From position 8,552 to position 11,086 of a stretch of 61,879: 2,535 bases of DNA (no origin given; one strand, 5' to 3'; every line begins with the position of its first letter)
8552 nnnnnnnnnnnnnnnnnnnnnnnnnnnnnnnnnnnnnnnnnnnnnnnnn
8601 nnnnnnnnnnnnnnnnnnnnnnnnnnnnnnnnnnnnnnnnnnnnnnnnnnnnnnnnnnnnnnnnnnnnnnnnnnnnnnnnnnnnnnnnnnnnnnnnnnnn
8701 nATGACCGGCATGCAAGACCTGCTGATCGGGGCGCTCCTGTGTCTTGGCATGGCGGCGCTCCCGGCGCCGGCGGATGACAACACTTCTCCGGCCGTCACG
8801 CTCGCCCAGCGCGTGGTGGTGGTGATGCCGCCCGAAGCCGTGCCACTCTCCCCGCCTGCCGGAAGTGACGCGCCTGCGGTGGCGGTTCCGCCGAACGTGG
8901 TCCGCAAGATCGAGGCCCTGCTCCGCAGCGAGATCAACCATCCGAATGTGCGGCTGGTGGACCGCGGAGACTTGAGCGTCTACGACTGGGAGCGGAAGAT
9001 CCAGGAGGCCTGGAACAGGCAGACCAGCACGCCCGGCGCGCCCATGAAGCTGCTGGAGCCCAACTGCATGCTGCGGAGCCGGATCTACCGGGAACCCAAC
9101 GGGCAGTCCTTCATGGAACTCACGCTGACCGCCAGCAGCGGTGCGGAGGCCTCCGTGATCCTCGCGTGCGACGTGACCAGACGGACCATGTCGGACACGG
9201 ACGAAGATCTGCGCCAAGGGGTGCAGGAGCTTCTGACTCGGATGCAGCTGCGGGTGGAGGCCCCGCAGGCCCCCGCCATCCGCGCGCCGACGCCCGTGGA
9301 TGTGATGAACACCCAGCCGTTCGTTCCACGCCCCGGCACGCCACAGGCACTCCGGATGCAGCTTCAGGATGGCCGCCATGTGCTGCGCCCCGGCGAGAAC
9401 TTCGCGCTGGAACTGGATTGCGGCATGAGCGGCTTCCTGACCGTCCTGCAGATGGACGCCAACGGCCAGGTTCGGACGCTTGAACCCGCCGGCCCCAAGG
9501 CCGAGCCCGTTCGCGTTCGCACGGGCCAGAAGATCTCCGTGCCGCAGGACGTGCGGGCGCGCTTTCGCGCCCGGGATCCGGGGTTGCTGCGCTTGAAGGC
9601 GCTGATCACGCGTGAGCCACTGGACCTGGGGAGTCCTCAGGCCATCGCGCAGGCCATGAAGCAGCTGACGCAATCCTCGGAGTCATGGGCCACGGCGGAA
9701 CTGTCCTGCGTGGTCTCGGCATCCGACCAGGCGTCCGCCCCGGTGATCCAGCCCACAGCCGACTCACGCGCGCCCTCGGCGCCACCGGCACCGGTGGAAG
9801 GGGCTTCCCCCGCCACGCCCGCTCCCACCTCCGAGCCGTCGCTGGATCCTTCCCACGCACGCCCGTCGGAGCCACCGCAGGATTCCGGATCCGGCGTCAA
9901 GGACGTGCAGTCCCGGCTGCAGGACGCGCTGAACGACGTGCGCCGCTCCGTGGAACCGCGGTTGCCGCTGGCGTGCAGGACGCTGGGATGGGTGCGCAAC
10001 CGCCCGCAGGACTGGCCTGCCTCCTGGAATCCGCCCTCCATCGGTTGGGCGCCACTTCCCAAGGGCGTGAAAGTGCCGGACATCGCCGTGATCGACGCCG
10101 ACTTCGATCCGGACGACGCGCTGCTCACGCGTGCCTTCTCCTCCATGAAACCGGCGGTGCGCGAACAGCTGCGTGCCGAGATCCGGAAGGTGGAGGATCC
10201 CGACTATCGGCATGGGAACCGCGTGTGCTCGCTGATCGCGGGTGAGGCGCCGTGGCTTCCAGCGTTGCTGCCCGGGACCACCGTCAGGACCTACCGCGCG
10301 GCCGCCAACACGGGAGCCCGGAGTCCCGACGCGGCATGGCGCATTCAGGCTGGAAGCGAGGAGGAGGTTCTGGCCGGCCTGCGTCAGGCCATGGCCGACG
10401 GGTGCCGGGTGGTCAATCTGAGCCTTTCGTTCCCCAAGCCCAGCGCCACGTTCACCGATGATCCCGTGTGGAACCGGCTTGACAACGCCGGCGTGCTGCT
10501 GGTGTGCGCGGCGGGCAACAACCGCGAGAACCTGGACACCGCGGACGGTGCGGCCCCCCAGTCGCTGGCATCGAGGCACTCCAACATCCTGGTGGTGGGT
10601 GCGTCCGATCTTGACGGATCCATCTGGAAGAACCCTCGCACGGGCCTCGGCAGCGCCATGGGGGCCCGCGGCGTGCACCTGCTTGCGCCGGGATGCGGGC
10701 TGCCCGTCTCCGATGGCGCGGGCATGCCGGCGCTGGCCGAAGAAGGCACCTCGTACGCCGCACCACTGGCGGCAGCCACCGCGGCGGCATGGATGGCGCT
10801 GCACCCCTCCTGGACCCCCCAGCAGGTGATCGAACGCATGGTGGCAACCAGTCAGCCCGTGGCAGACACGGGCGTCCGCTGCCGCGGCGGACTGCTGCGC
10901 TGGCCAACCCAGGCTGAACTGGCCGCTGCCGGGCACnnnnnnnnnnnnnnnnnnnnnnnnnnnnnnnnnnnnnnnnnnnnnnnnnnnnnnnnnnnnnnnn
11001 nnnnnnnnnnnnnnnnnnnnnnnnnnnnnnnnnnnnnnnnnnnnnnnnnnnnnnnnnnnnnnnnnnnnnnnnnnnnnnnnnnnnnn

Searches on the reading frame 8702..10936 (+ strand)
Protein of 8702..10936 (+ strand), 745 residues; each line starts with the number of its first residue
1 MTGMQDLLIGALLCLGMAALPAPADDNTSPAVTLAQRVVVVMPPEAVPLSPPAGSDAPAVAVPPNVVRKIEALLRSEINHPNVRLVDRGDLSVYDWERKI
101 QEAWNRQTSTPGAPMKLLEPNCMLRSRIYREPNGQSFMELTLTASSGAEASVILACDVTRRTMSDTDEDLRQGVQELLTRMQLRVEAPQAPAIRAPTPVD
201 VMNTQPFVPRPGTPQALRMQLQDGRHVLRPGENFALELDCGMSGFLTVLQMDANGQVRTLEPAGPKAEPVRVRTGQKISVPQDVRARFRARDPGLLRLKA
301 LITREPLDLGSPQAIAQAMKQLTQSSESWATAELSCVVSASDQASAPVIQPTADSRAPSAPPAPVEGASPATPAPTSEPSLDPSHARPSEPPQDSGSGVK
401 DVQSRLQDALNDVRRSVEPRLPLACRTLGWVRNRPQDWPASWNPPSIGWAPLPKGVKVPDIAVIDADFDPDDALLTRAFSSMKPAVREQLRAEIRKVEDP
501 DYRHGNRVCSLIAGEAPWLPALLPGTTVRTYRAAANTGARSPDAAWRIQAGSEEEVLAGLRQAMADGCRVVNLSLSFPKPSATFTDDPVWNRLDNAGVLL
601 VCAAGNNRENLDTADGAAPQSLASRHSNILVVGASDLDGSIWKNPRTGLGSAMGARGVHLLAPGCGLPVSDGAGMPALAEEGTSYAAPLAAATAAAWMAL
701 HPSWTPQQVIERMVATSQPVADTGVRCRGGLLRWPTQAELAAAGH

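Call 25: search_protein_families(library=pfam, proteins=[window:8702-10936:+], max_evalue=0.0001)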
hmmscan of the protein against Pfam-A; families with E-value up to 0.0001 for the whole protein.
window:8702-10936:+ (745 aa): 2 families
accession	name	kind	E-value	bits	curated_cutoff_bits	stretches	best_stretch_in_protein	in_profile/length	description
PF00082.27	Peptidase_S8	-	1.3e-23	84.2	21.8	1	461-725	6-281/288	Subtilase family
PF14326.11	DUF4384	-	8.4e-07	29.4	27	1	228-306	2-81/81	Domain of unknown function (DUF4384)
